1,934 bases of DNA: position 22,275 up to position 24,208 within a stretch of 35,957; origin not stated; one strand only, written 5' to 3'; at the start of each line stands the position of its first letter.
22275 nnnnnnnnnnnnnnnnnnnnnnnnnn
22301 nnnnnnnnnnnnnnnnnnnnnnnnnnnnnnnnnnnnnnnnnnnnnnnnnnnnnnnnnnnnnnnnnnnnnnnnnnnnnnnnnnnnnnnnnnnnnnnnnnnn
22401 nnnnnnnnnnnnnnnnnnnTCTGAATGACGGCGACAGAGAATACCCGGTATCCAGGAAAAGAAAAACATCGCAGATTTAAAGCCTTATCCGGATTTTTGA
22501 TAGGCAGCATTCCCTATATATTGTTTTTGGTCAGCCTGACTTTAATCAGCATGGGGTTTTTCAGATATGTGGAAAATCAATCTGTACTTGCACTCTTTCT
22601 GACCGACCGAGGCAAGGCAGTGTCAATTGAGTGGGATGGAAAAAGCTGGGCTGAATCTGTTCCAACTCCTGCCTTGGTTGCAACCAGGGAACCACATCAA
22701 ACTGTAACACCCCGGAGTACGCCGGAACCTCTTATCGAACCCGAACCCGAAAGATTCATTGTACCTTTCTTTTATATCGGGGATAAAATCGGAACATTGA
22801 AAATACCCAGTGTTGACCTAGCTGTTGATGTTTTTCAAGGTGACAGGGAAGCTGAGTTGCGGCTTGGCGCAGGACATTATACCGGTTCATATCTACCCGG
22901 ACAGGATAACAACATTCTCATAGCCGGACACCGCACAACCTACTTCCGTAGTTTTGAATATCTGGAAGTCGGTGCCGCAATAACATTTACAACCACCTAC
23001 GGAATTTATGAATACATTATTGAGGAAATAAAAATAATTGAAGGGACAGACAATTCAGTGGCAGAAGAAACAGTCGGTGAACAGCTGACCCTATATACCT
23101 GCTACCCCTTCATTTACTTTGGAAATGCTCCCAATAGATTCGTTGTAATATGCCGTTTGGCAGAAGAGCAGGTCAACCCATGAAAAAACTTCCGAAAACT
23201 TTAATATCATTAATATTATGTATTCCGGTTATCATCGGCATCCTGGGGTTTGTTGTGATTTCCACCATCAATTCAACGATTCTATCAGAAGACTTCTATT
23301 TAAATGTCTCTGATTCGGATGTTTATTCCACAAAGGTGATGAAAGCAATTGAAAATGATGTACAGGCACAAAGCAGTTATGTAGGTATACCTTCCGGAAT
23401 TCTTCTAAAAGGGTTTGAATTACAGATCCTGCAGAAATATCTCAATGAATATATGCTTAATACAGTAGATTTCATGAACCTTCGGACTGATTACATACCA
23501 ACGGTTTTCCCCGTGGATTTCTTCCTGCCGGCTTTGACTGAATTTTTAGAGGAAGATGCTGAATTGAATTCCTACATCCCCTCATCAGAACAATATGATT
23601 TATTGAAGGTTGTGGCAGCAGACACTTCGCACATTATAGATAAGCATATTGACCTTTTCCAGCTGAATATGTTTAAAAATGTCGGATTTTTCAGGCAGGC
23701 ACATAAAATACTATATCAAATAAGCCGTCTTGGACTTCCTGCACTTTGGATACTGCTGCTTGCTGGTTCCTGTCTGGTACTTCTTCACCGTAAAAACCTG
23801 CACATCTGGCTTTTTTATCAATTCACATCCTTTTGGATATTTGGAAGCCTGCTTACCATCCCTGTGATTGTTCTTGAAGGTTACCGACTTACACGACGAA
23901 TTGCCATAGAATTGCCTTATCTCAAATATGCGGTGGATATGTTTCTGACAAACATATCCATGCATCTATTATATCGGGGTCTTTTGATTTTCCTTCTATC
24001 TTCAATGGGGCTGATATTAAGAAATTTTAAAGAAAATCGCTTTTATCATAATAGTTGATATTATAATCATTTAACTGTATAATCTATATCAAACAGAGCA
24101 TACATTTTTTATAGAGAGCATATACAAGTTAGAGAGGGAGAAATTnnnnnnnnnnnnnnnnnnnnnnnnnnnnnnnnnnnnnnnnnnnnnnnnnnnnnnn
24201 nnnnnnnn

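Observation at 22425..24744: Sortase / unknown polytopic membrane protein / small secreted protein with a non-canonical IKHTG sorting-signal-like tail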

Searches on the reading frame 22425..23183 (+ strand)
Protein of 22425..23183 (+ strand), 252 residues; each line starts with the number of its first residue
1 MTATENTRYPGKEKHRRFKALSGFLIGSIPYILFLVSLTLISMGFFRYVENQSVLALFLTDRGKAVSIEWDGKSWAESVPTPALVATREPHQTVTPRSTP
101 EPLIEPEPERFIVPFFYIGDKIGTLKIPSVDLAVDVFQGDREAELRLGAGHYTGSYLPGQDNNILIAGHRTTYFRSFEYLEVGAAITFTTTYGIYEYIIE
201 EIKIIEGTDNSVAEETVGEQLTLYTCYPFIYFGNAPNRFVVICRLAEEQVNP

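Call 3: search_protein_families(library=pfam, proteins=[window:22425-23183:+], max_evalue=0.1)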
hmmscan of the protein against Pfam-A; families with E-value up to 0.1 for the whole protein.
window:22425-23183:+ (252 aa): 2 families
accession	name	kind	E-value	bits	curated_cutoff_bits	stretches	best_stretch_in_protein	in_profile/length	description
PF04203.18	Sortase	-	3.1e-25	88.8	26.6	1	125-245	1-124/125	Sortase domain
PF03320.18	FBPase_glpX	-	0.023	14.1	27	1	104-140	52-88/307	Bacterial fructose-1,6-bisphosphatase, glpX-encoded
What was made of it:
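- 22425..23183 (+): Class-D-like sortase, 252 aa. It has an N-terminal membrane anchor (about aa 22-46), a conserved juxtamembrane segment (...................), a Pro/Thr-rich linker, and a catalytic domain (aa about 118-245) with His169, Cys226 and Arg238. Pfam Sortase 3e-25 (call 3).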

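Call 4: search_protein_families(library=ncbifam, proteins=[window:22425-23183:+], max_evalue=0.1)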
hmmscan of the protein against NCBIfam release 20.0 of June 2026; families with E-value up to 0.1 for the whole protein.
window:22425-23183:+ (252 aa): 8 families
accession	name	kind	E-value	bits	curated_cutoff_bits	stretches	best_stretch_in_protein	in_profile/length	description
NF058671.1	sortase_SrtD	exception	2.9e-41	141.2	140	1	118-242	60-184/187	class D sortase, LPxTATN-specific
NF033746.1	class_D_sortase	subfamily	4.3e-39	133.4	165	1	118-245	6-133/135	class D sortase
TIGR01076.1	sortase_fam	subfamily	1.8e-22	79.6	39.35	1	123-241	1-123/136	sortase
TIGR03784.1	marine_sortase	equivalog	2e-19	69.9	158.25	1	122-241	51-172/174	class GN sortase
NF033747.1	class_E_sortase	subfamily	5.3e-17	62.4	160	1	117-248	66-208/211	class E sortase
NF033745.1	class_C_sortase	subfamily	1.5e-13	51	160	1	120-241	91-216/220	class C sortase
TIGR00330.1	glpX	equivalog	0.019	14.1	259.3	1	77-141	30-91/334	class II fructose-bisphosphatase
NF033186.1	internalin_K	exception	0.065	11.7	1100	1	79-118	517-556/604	class 1 internalin InlK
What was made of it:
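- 22425..23183 (+): NCBIfam NF058671, class D LPxTATN-specific, scores 141.2 bits against a cutoff of 140; the generic class D model NF033746 scores 133.4 against 165 (call 4).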

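Call 16: search_solved_structures(query=window:22425-23183:+, max_evalue=0.001, show_alignments=3)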
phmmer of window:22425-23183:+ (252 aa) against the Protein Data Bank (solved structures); distinct sequences matched with E-value up to 0.001: 38.
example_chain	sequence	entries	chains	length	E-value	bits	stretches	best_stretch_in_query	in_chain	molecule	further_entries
2ln7_A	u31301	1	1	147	4.2e-14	56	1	119-245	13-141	LPXTG-site transpeptidase family protein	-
4d70_A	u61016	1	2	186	3.3e-11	46.5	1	117-227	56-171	SORTASE FAMILY PROTEIN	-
5hu4_A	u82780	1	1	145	2.6e-09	40.2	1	122-228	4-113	Cysteine protease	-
5go6_A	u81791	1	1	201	1.3e-08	38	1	92-234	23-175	Putative secreted protein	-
5go5_A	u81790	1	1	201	1.8e-08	37.5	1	92-234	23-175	sortase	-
7s54_A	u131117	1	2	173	6.4e-08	35.7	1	122-245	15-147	Class A sortase, sortase A chimera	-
2w1j_A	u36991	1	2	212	7.8e-08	35.4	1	117-230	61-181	PUTATIVE SORTASE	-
2wts_A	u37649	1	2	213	3.8e-07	33.2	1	117-230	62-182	PUTATIVE SORTASE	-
8t28_A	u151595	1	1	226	4.9e-07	32.8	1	123-229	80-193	Class C sortase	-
3rcc_A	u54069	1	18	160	5.7e-07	32.6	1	122-227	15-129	Sortase SrtA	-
7s56_A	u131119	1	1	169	6.7e-07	32.4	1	122-227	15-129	Class A sortase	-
4g1h_A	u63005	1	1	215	9.1e-07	31.9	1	114-231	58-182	Sortase family protein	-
2w1k_A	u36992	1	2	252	1.1e-06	31.7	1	122-233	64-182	PUTATIVE SORTASE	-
4d7w_A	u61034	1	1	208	1.1e-06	31.7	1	121-229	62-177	SORTASE FAMILY PROTEIN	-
3re9_A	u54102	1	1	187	2.2e-06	30.7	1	117-231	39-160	Sortase-like protein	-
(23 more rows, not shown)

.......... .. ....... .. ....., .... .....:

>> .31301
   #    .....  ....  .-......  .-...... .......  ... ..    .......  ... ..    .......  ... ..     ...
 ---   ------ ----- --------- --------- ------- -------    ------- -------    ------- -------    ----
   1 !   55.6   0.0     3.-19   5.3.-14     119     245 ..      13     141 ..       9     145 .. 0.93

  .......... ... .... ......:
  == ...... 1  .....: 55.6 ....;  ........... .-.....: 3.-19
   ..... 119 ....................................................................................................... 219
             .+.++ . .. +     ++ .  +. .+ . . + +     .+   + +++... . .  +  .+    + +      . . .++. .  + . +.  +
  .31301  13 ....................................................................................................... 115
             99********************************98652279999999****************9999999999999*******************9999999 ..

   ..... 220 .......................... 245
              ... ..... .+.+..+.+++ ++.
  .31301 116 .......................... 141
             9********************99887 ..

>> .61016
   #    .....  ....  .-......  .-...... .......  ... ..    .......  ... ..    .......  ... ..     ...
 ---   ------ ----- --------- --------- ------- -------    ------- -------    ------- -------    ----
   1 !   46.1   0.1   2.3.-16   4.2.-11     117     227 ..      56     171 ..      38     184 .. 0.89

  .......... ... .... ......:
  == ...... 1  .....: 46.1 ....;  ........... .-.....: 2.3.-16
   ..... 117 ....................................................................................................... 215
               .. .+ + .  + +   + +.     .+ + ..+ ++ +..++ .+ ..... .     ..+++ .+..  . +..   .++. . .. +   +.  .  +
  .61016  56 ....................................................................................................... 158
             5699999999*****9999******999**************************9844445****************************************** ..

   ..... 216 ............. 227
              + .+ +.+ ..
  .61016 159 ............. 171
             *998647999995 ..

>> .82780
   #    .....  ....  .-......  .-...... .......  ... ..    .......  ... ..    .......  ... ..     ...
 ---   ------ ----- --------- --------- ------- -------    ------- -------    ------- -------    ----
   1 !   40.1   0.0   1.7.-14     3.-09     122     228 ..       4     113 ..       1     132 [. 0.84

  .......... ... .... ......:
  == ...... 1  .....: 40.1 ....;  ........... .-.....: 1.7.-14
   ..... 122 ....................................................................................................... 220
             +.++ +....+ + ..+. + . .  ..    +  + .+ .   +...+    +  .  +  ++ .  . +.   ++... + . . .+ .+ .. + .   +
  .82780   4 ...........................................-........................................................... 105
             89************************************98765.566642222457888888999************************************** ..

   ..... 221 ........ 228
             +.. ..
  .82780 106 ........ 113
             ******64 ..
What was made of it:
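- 22425..23183 (+): The best PDB relative is 2LN7, B. anthracis SrtD, at 4e-14 (call 16).
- On Class D sortase: The top PDB hits are 2LN7 (BaSrtD) and 4D70 (CpSrtD) (call 16).
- Closest known: Bacillus anthracis class D sortase SrtC. Same: It is the best structural-database relative of the window sortase (4e-14), with a shared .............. signature (call 16).
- Closest known: Clostridium perfringens SrtD. Same: It is the second-best PDB relative (3e-11, call 16).
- Checked: His169 (IAGHR), Cys226 (TLYTC) and Arg238 (APNRF) align with the catalytic residues of B. anthracis SrtD, PDB 2LN7 (call 16).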

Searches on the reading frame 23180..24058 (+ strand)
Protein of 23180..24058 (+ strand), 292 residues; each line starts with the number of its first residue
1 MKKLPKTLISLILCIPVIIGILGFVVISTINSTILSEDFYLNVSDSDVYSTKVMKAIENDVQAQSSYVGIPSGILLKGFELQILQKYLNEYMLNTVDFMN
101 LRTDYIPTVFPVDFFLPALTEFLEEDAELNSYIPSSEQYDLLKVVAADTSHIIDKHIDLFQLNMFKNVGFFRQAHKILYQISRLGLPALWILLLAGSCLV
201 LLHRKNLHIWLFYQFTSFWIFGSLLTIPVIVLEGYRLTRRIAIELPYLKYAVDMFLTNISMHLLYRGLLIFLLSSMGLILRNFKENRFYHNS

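Call 3: search_protein_families(library=pfam, proteins=[window:23180-24058:+], max_evalue=0.1)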
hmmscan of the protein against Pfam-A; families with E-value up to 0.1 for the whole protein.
window:23180-24058:+ (292 aa): 0 families

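Call 4: search_protein_families(library=ncbifam, proteins=[window:23180-24058:+], max_evalue=0.1)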
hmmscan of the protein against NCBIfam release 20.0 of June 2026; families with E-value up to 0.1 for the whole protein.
window:23180-24058:+ (292 aa): 1 family
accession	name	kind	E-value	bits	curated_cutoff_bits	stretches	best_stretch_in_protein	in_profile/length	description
NF041287.1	lipo_GerS_rel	equivalog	0.043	13.5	100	1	6-63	3-58/201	germination lipoprotein GerS-related protein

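Call 15: find_homologous_proteins(query=window:23180-24058:+, max_evalue=0.01)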
Query window:23180-24058:+ (292 aa): 4 proteins with E <= 0.01 among 1827 candidates.
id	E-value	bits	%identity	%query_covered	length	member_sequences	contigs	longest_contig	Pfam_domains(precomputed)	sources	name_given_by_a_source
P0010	2.0e-169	581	100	91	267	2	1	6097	-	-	-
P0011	1.6e-90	322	54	99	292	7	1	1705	-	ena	-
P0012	4.2e-77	278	52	89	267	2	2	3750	-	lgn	-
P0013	2.1e-73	266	53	85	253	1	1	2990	-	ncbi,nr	ncbi:MAG: hypothetical protein J7L77_02285, partial [Clostridiales bacterium]|nr:hypothetical protei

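Call 51: search_protein_families(library=pfam, alignment_id=A6, max_evalue=1)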
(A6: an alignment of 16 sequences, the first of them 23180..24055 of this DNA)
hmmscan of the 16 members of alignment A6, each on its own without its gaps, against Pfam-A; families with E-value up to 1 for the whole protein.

A. member 1, window:23180-24055:+ (292 aa): 1 family
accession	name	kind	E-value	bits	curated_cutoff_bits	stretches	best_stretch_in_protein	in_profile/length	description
PF05255.16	UPF0220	-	0.31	11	25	1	9-45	57-92/166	Uncharacterised protein family (UPF0220)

B. families by the number of members that match (of 16 scanned): 19 families
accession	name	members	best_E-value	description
PF07332.16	Phage_holin_3_6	2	0.48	Putative Actinobacterial Holin-X, holin superfamily III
PF03699.18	UPF0182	1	0.0013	Uncharacterised protein family (UPF0182)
PF01902.24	Diphthami_syn_2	1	0.011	Diphthamide synthase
PF20754.2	Thermo-DBP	1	0.052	Thermo-DBP-RP2 C-terminal domain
PF16028.10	SLC3A2_N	1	0.056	Solute carrier family 3 member 2 N-terminus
PF00335.26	Tetraspanin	1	0.083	Tetraspanin family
PF15957.10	Comm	1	0.13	Commissureless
PF08930.15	DUF1912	1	0.14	Domain of unknown function (DUF1912)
PF01752.23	Peptidase_M9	1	0.14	Collagenase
PF18360.6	hnRNP_Q_AcD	1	0.15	Heterogeneous nuclear ribonucleoprotein Q acidic domain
PF08997.15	UCR_6-4kD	1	0.16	Ubiquinol-cytochrome C reductase complex, 6.4kD protein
PF15135.11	UPF0515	1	0.26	Uncharacterised protein UPF0515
PF22571.1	LiaI-LiaF-TM_PspC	1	0.29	PspC transmembrane region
PF05255.16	UPF0220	1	0.31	Uncharacterised protein family (UPF0220)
PF11755.13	DUF3311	1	0.33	Protein of unknown function (DUF3311)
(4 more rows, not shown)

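Call 58: predict_structure(alignment_id=A7)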
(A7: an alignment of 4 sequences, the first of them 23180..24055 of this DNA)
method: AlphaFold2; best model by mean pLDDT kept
length: 292 residues; sequences in the alignment: 4
mean_pLDDT: 64.7   pTM: 0.49
mean pLDDT of the five models: 64.7, 63.7, 62.1, 60.9, 60.1
residues with pLDDT >= 90: 69; 70-90: 40; 50-70: 81; < 50: 102
segments of 3 or more residues with pLDDT < 50: 1-4, 181-188, 190-193, 196-201, 203-208, 221-268, 280-292
pLDDT, mean of each block of 10 residues (from residue 1): 48 51 54 62 76 93 91 92 88 73 71 94 95 94 94 86 62 53 47 49 48 50 47 43 40 42 47 50 41 36
secondary structure, 60 per line:
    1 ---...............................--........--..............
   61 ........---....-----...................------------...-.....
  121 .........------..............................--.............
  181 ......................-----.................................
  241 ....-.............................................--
elements in order: H4-34 H37-44 H47-68 H72-75 H81-99 H116-129 H136-165 H168-202 H208-244 H246-290
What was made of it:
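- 23180..24058 (+): Membrane partner, 292 aa, of no known family. It has an N-terminal membrane helix, a helical ectodomain of about 120-150 aa (conserved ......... in close relatives), and a C-terminal block of about three membrane helices. Its start overlaps the sortase stop (ATGA). In the AF2 model the ectodomain, aa 45-165, has pLDDT of about 90 and is all-helical (call 58).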

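Call 62: fold_search(model_id=the predicted structure, library=pdb)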
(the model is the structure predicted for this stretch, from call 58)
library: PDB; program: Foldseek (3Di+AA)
matches with E <= 10: 100; with E <= 0.001: 0
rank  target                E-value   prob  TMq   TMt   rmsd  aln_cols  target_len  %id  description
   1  4ct6_A                4.2e-01  0.25  0.15  0.17  21.3       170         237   10  CNOT9-CNOT1 complex (released 2014-05-07)
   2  8omv_A                8.8e-01  0.11  0.14  0.07  30.3       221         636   15  Crystal structure of the constitutively active S117E/S181E mutant of human IKK2 (released 2024-04-10)
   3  1all_A                1.4e+00  0.14  0.16  0.24  15.4       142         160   10  ALLOPHYCOCYANIN (released 1996-07-11)
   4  8omv_D                1.5e+00  0.07  0.12  0.07  31.2       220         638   14  Crystal structure of the constitutively active S117E/S181E mutant of human IKK2 (released 2024-04-10)
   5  7ux1_A                1.5e+00  0.06  0.15  0.08  27.4       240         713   15  EcMscK in an Open Conformation (released 2022-11-23)
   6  9r7j_D                1.6e+00  0.08  0.12  0.18  15.0       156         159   17  Repair of Iron Centre (RIC) protein from Staphylococcus aureus (released 2025-07-09)
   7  2rld_C                1.9e+00  0.14  0.13  0.28  11.2       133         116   16  CRYSTAL STRUCTURE OF A PROTEIN WITH UNKNOWN FUNCTION FROM S23 RIBOSOMAL PROTEIN FAMILY (BT_0352) FROM BACTEROIDES THET (released 2007-10-30)
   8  4rmp_A                2.0e+00  0.08  0.16  0.23  17.0       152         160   12  Crystal structure of allophycocyanin from marine cyanobacterium Phormidium sp. A09DM (released 2015-05-13)
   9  7uw5_A                2.1e+00  0.06  0.15  0.08  30.2       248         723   18  EcMscK G924S mutant in a closed conformation (released 2022-11-23)
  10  1b33_A                2.2e+00  0.11  0.16  0.23  15.4       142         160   12  STRUCTURE OF LIGHT HARVESTING COMPLEX OF ALLOPHYCOCYANIN ALPHA AND BETA CHAINS/CORE-LINKER COMPLEX AP*LC7.8 (released 1999-02-23)
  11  4f0u_A                2.2e+00  0.09  0.15  0.22  17.4       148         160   12  X-Ray Crystal Structure of Allophycocyanin from Synechococcus elongatus PCC 7942 (released 2013-03-06)
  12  9wg7_D2               2.3e+00  0.08  0.16  0.22  16.9       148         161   10  The structure of phycobilisome with a bicylindrical core from the cyanobacterium Synechococcus elongatus PCC 7942 (released 2026-04-01)
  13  2rld_B                2.7e+00  0.08  0.12  0.23  10.6       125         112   14  CRYSTAL STRUCTURE OF A PROTEIN WITH UNKNOWN FUNCTION FROM S23 RIBOSOMAL PROTEIN FAMILY (BT_0352) FROM BACTEROIDES THET (released 2007-10-30)
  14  2voi_A                2.7e+00  0.08  0.12  0.20  17.5       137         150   10  Structure of mouse A1 bound to the Bid BH3-domain (released 2008-03-04)
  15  6yx7_AAA              3.0e+00  0.08  0.16  0.23  17.5       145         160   10  The high resolution structure of allophycocyanin from cyanobacterium Nostoc sp. WR13, the P21212 crystal form. (released 2021-05-12)
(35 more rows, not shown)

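Call 69: find_related_loci(query=A2, collection=metagenome_contigs, flank=4000)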
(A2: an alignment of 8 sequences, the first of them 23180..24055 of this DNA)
Query A2 (292 aa) in metagenome_contigs; peptide patterns used: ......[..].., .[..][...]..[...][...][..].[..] (x = any residue, [..] = any of these).
72 stretches matched a pattern; 2 encode a relative of the query (tblastn E <= 1e-3); 2 distinct loci.
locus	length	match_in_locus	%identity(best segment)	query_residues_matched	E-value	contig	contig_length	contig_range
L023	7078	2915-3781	54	1-289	1e-94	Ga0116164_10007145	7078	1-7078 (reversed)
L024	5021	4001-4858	34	1-286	2e-52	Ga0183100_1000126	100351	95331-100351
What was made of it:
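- Tried and rejected: It gave 2 loci, one already known (call 69).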

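Call 77: search_solved_structures(query=A6, max_evalue=1)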
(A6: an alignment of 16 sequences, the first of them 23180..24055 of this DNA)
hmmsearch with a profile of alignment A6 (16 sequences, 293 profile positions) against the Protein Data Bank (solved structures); distinct sequences matched with E-value up to 1: 8.
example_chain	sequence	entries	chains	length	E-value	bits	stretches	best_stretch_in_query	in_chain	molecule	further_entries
7cmu_R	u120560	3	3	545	0.17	14.3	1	172-226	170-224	Soluble cytochrome b562,D(3) dopamine receptor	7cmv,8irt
9r42_R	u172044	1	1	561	0.18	14.2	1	172-226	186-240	Soluble cytochrome b562,D(3) dopamine receptor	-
3pbl_A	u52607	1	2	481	0.23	13.9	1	172-226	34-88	D(3) dopamine receptor, Lysozyme chimera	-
9t7q_R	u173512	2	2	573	0.23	13.9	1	172-226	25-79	D(3) dopamine receptor,Dopamine 3 receptor | D(3) dopamine receptor,Lgbit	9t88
9t7p_R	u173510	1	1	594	0.26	13.8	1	172-226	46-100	D(3) dopamine receptor,Lgbit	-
31bg_R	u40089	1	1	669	0.35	13.3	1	173-226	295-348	Green fluorescent protein,D(3) dopamine receptor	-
9f33_R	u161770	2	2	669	0.45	13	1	173-226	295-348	Green fluorescent protein,D(3) dopamine receptor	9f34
9t8d_R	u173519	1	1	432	0.48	12.9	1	172-226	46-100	D(3) dopamine receptor,Soluble cytochrome b562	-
